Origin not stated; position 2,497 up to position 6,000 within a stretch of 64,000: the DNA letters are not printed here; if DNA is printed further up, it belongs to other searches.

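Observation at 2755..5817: Modular internal architecture of the 42-heme protein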

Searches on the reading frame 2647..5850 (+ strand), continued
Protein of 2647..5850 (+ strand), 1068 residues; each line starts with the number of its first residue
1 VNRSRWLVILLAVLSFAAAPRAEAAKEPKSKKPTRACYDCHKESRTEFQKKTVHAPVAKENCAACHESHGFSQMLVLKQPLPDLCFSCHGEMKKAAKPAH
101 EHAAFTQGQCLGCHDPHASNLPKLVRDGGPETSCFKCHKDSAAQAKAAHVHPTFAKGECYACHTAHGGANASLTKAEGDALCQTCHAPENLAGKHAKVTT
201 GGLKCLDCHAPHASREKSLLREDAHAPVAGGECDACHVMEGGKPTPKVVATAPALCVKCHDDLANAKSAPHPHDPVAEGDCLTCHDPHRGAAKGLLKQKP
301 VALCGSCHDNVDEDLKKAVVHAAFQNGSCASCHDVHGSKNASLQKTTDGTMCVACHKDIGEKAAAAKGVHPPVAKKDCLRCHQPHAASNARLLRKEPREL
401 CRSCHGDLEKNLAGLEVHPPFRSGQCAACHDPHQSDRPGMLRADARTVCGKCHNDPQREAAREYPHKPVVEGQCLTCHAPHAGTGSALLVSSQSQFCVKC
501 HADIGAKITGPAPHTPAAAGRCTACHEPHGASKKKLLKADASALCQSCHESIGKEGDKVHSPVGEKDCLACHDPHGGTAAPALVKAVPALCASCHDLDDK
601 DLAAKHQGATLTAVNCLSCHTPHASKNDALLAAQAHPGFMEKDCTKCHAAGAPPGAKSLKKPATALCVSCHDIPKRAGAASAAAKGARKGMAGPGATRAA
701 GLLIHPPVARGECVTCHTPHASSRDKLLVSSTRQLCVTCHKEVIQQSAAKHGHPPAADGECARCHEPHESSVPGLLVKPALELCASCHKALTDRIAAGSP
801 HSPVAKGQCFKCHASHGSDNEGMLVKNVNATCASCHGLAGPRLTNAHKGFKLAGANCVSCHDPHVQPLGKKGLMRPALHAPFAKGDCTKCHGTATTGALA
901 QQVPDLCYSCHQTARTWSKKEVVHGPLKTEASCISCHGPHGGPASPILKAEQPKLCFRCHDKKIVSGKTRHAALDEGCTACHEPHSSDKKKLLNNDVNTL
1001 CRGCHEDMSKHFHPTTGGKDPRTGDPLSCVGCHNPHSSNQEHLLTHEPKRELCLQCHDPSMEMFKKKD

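Call 15: find_encoding_contigs(protein=P0003, flank=10000, max_places=1)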
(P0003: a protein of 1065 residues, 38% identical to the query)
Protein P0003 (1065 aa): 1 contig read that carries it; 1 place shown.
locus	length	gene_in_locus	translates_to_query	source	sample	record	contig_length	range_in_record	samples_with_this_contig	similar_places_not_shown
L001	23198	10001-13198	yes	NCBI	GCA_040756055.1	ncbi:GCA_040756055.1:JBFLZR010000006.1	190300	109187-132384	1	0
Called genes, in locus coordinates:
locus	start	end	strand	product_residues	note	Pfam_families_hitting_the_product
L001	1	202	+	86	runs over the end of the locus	-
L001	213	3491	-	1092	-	PF26549:Tricorn_N, PF07676:PD40 (weak), PF26549:Tricorn_N, PF26550:Tricorn_2nd, PF07676:PD40, PF14684:Tricorn_C1, PF14685:PDZ_Tricorn, PF03572:Peptidase_S41, +3 more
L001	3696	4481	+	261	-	-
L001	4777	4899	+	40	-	-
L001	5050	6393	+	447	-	PF04055:Radical_SAM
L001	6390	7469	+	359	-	PF04055:Radical_SAM, PF13186:SPASM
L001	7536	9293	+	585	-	PF00664:ABC_membrane, PF00005:ABC_tran, PF02463:SMC_N (faint)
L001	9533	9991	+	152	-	-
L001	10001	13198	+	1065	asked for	PF02085:Cytochrom_CIII (faint), PF14522:Cytochrome_C7 (faint), PF14537:Cytochrom_c3_2 (faint), PF22678:Cytochrom_c_NrfB-like (faint), PF09699:Paired_CXXCH_1, PF22113:Mtrc-MtrF_II-IV_dom (weak), PF09699:Paired_CXXCH_1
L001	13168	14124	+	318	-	PF01436:NHL (faint)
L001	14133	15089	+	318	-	PF03264:Cytochrom_NNT (faint), PF14522:Cytochrome_C7 (faint), PF09699:Paired_CXXCH_1 (weak), PF13442:Cytochrome_CBB3 (faint), PF14537:Cytochrom_c3_2 (faint), PF09699:Paired_CXXCH_1 (weak)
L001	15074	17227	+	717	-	PF14537:Cytochrom_c3_2 (faint), PF22113:Mtrc-MtrF_II-IV_dom (faint), PF14522:Cytochrome_C7 (faint), PF09699:Paired_CXXCH_1 (weak)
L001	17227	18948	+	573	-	-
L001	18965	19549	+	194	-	-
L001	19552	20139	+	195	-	-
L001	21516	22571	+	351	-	PF14522:Cytochrome_C7 (faint), PF22113:Mtrc-MtrF_II-IV_dom (faint), PF09699:Paired_CXXCH_1 (faint)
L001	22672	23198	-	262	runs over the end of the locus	PF14522:Cytochrome_C7 (faint), PF09699:Paired_CXXCH_1 (faint), PF14537:Cytochrom_c3_2 (faint)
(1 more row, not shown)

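Call 16: find_encoding_contigs(protein=P0026, flank=10000, max_places=1)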
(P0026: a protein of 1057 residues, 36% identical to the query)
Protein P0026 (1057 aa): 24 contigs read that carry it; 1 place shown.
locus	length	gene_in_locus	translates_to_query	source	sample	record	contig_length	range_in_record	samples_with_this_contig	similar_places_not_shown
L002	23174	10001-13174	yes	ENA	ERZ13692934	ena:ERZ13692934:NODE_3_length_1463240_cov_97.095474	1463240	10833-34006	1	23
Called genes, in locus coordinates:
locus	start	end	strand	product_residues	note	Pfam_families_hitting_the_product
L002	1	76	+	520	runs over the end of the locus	PF02321:OEP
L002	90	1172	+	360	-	PF25919:BSH_CusB (faint), PF25917:BSH_RND, PF25973:BSH_CzcB, PF25954:Beta-barrel_RND_2, PF25967:RND-MFP_C, PF25975:CzcB_C, PF25989:YknX_C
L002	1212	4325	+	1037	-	PF00873:ACR_tran, PF03176:MMPL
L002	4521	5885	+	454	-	PF13520:AA_permease_2, PF00324:AA_permease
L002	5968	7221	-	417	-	PF12704:MacB_PCD, PF02687:FtsX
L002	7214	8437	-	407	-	PF12704:MacB_PCD, PF02687:FtsX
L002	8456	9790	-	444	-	PF25917:BSH_RND (weak), PF25973:BSH_CzcB (weak), PF25984:BSH_YknX (weak), PF25954:Beta-barrel_RND_2 (weak), PF25990:Beta-barrel_YknX, PF26002:Beta-barrel_AprE, PF25989:YknX_C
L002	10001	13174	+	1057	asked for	PF02085:Cytochrom_CIII (faint), PF14522:Cytochrome_C7 (faint), PF22113:Mtrc-MtrF_II-IV_dom (faint), PF09699:Paired_CXXCH_1, PF14537:Cytochrom_c3_2 (weak), PF09699:Paired_CXXCH_1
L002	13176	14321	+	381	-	PF22113:Mtrc-MtrF_II-IV_dom (faint), PF09699:Paired_CXXCH_1 (weak)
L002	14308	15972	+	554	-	-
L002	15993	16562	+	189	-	PF13036:LpoB (weak)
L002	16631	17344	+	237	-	-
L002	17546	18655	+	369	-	PF01436:NHL (faint)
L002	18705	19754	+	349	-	PF14522:Cytochrome_C7 (faint), PF22113:Mtrc-MtrF_II-IV_dom (faint), PF09699:Paired_CXXCH_1 (faint)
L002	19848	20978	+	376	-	PF14522:Cytochrome_C7 (faint), PF09699:Paired_CXXCH_1 (faint)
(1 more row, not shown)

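Call 17: find_encoding_contigs(protein=P0008, flank=10000, max_places=1)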
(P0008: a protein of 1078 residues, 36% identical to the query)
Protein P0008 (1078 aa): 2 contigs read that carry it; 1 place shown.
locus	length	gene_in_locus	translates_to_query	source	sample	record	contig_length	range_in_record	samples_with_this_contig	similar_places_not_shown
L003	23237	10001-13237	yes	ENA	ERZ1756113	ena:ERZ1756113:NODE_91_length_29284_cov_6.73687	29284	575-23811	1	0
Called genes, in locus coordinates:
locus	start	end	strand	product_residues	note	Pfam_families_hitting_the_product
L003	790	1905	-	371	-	-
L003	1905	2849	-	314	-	PF20706:GT4-conflict (faint), PF13524:Glyco_trans_1_2, PF00534:Glycos_transf_1, PF13692:Glyco_trans_1_4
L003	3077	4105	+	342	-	PF01436:NHL (faint), PF08450:SGL (weak)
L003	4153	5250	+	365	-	PF14522:Cytochrome_C7 (faint), PF22113:Mtrc-MtrF_II-IV_dom (faint), PF09699:Paired_CXXCH_1 (faint)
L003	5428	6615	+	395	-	PF22113:Mtrc-MtrF_II-IV_dom (faint), PF09699:Paired_CXXCH_1 (weak)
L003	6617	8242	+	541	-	-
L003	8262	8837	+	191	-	PF03783:CsgG (faint)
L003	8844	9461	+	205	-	PF13036:LpoB, PF03783:CsgG (faint), PF05643:GNA1162-like (weak)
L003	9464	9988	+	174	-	-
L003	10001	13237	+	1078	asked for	PF22678:Cytochrom_c_NrfB-like (faint), PF02085:Cytochrom_CIII (faint), PF09699:Paired_CXXCH_1, PF09699:Paired_CXXCH_1, PF14537:Cytochrom_c3_2 (weak), PF09699:Paired_CXXCH_1, PF14537:Cytochrom_c3_2 (weak), PF09699:Paired_CXXCH_1, +2 more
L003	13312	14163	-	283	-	-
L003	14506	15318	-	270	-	-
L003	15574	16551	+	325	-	PF12849:PBP_like_2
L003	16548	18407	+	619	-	PF13432:TPR_16, PF13432:TPR_16, PF23914:TPR_CcmH_CycH (weak), PF13414:TPR_11 (weak), PF13432:TPR_16, PF14559:TPR_19 (weak), PF23914:TPR_CcmH_CycH (weak), PF00515:TPR_1 (weak), +10 more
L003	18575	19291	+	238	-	PF01618:MotA_ExbB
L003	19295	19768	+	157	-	PF02472:ExbD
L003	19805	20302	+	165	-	PF02472:ExbD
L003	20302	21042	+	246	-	PF03544:TonB_C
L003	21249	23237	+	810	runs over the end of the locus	PF03030:H_PPase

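Call 28: find_encoding_contigs(protein=P0058, flank=10000, max_places=1)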
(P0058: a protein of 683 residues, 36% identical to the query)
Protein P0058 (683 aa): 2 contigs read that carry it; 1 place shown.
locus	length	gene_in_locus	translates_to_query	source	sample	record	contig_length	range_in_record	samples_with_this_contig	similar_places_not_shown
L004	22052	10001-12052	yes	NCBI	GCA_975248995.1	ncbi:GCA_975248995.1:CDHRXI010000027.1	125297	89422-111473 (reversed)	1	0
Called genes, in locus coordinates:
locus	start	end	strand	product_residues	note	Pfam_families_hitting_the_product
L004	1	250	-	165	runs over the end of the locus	PF00571:CBS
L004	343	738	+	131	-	PF01258:zf-dskA_traR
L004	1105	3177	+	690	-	-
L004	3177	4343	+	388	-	-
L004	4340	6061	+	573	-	PF13145:Rotamase_2 (weak), PF13616:Rotamase_3, PF00639:Rotamase, PF13145:Rotamase_2, PF13616:Rotamase_3, PF00639:Rotamase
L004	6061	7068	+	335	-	PF08450:SGL (faint), PF01436:NHL (faint)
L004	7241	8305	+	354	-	PF09699:Paired_CXXCH_1 (faint), PF14522:Cytochrome_C7 (faint)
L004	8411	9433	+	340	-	PF10282:Lactonase (faint)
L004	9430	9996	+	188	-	PF13036:LpoB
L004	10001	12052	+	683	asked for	PF22113:Mtrc-MtrF_II-IV_dom (faint), PF02085:Cytochrom_CIII (faint), PF14522:Cytochrome_C7 (faint), PF09699:Paired_CXXCH_1, PF14537:Cytochrom_c3_2 (weak), PF09699:Paired_CXXCH_1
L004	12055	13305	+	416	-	PF02085:Cytochrom_CIII (faint), PF14522:Cytochrome_C7 (faint), PF14537:Cytochrom_c3_2 (faint), PF22113:Mtrc-MtrF_II-IV_dom (faint), PF09699:Paired_CXXCH_1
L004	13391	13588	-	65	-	PF07927:HicA_toxin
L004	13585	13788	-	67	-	PF15919:HicB_lk_antitox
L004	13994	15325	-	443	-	PF00989:PAS, PF08448:PAS_4, PF13188:PAS_8 (faint), PF13426:PAS_9, PF08447:PAS_3, PF00512:HisKA, PF02518:HATPase_c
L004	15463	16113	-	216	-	-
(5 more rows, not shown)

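Call 29: find_encoding_contigs(protein=P0078, flank=10000, max_places=1)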
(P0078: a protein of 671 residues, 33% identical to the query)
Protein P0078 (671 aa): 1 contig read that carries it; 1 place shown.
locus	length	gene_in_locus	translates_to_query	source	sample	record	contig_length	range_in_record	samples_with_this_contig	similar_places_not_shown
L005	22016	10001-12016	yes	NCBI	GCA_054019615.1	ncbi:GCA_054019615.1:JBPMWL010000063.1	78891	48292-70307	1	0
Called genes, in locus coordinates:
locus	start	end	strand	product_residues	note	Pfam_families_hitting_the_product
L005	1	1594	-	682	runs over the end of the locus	PF05228:CHASE4, PF07730:HisKA_3, PF02518:HATPase_c, PF13581:HATPase_c_2 (weak)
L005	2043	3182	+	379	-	PF09699:Paired_CXXCH_1 (weak)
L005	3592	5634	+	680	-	-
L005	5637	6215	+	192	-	-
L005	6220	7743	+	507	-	-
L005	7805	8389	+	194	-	-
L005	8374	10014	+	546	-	PF13145:Rotamase_2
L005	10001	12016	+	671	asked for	PF02085:Cytochrom_CIII (faint), PF14537:Cytochrom_c3_2 (faint), PF22113:Mtrc-MtrF_II-IV_dom (faint), PF22678:Cytochrom_c_NrfB-like (faint), PF14522:Cytochrome_C7 (faint), PF09699:Paired_CXXCH_1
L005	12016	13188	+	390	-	PF02085:Cytochrom_CIII (faint), PF14537:Cytochrom_c3_2 (faint), PF22678:Cytochrom_c_NrfB-like (faint), PF14522:Cytochrome_C7 (faint), PF09699:Paired_CXXCH_1, PF22113:Mtrc-MtrF_II-IV_dom, PF09699:Paired_CXXCH_1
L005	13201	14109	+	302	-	PF01436:NHL (faint), PF17170:DUF5128 (faint), PF24684:Vgb_lyase (faint)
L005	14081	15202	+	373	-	PF09699:Paired_CXXCH_1 (weak)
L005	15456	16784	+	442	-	PF22113:Mtrc-MtrF_II-IV_dom (faint), PF09699:Paired_CXXCH_1 (faint)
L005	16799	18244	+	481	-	PF21783:YNCE (faint)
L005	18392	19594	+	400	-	PF14522:Cytochrome_C7 (faint), PF22678:Cytochrom_c_NrfB-like (faint), PF22113:Mtrc-MtrF_II-IV_dom (weak), PF09699:Paired_CXXCH_1, PF14537:Cytochrom_c3_2 (weak), PF09699:Paired_CXXCH_1 (weak)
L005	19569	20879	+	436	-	PF01436:NHL (faint), PF17170:DUF5128 (faint)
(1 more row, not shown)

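Call 37: find_related_loci(query=A1, collection=genome_contigs, flank=6000)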
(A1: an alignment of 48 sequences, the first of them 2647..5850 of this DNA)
Query A1 (1068 aa) in genome_contigs; peptide patterns used: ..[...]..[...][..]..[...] (x = any residue, [..] = any of these).
600 stretches matched a pattern (row limit reached: there are more); 546 encode a relative of the query (tblastn E <= 1e-3); the best 80 are kept; 80 distinct loci.
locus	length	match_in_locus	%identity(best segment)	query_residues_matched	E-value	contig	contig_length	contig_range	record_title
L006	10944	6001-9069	55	27-1067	0e+0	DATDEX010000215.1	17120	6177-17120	MAG TPA_asm: Candidatus Eisenbacteria bacterium isolate SMAG_U211 k141_272051, whole genome shotgun sequence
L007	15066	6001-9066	53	33-1068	0e+0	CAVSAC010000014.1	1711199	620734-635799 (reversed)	MAG: Candidatus Eisenbacteria bacterium isolate MFD05942.bin.1.32 genome assembly, contig: contig_31651, whole genome sh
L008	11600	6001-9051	48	33-1066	0e+0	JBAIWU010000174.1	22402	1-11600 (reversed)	MAG: Candidatus Eisenbacteria bacterium isolate bin_129 c_000019638057, whole genome shotgun sequence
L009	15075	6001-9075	48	9-1067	0e+0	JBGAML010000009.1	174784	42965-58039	MAG: Candidatus Eisenbacteria bacterium isolate MAG_AAO_H125.51 AAOH125-51_opera_contig_387, whole genome shotgun sequen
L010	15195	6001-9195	36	6-1066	0e+0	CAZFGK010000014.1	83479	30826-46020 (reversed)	MAG TPA_asm: uncultured Ignavibacteriales bacterium isolate SRP287051_co2_196 genome assembly, contig: NODE_633_length_8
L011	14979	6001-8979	38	34-1068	0e+0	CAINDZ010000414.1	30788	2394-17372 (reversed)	uncultured bacterium isolate LaPlata-b_bin-2430 genome assembly, contig: bin-2430:414/790, whole genome shotgun sequence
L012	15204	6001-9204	37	5-1067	0e+0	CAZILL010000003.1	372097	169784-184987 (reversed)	MAG TPA_asm: uncultured Ignavibacteriales bacterium isolate SRP302447_co3_184 genome assembly, contig: NODE_54_length_37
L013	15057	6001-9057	35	35-1067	1e-176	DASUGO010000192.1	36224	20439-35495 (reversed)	MAG TPA_asm: Candidatus Krumholzibacteriia bacterium isolate SMAG_U1407 k141_237444, whole genome shotgun sequence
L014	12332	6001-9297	33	2-1067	4e-170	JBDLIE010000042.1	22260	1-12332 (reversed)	MAG: Thermodesulfobacteriota bacterium isolate MAG014 MAG014_42, whole genome shotgun sequence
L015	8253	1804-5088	33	4-1067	3e-170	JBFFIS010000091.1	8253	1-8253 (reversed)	MAG: Desulfurivibrionaceae bacterium isolate Mix_mud17.2022.03.10 k141_2230768_length_8253_cov_13.0000, whole genome sho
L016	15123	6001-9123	36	28-1067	2e-180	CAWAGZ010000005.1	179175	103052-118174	MAG: uncultured Acidobacteriota bacterium isolate MFD02416.bin.1.14 genome assembly, contig: contig_31746, whole genome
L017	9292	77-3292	32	4-1067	3e-164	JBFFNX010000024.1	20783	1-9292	MAG: Desulfurivibrionaceae bacterium isolate Mix_mud18.2022.04.88 k141_280133_length_20783_cov_26.2059, whole genome sho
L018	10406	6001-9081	35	1-1067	4e-170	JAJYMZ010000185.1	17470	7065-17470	MAG: Acidobacteria bacterium isolate DBS2-4.bin22 NODE_5706_length_17470_cov_1.18053, whole genome shotgun sequence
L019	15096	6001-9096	36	24-1067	2e-165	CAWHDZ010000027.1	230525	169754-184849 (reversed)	MAG: uncultured delta proteobacterium isolate MFD04716.bin.3.597 genome assembly, contig: contig_30905, whole genome sho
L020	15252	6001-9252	31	1-1067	7e-154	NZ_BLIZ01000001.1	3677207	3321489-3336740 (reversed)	Geobacter sp. AOG1 scaffold1, whole genome shotgun sequence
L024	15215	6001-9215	34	6-1068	6e-113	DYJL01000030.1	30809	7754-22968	MAG TPA_asm: Nitrospira japonica isolate FI88_42_154 Afr_mines_FI88_573_length_30809_cov_69_201925, whole genome shotgun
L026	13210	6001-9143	34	1-1068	1e-108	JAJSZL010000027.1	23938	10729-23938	MAG: Candidatus Desulfofervidaceae bacterium isolate PB11946FWG155 FWG155_Desulfofervidaceae_contig027_0023938bp, whole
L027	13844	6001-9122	33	1-1068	3e-106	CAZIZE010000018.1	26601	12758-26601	MAG TPA_asm: uncultured bacterium isolate binchicken_co219_16 genome assembly, contig: k141_820187, whole genome shotgun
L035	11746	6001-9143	35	7-1068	3e-150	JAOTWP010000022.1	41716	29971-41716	MAG: Acidobacteriota bacterium isolate 13_May_SF_Bin86 13_May_SF_Bin86_scaffold_514_c1, whole genome shotgun sequence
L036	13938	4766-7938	33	1-1068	3e-95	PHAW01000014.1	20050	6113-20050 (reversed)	MAG: Deltaproteobacteria bacterium HGW-Deltaproteobacteria-3 bjp_ig2157_scaffold_700, whole genome shotgun sequence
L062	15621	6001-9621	28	12-1068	2e-43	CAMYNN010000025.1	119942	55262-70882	MAG: Thermodesulfovibrionia bacterium isolate FO_M_Nitrospinota_07.1 genome assembly, contig: scaffold_758, whole genome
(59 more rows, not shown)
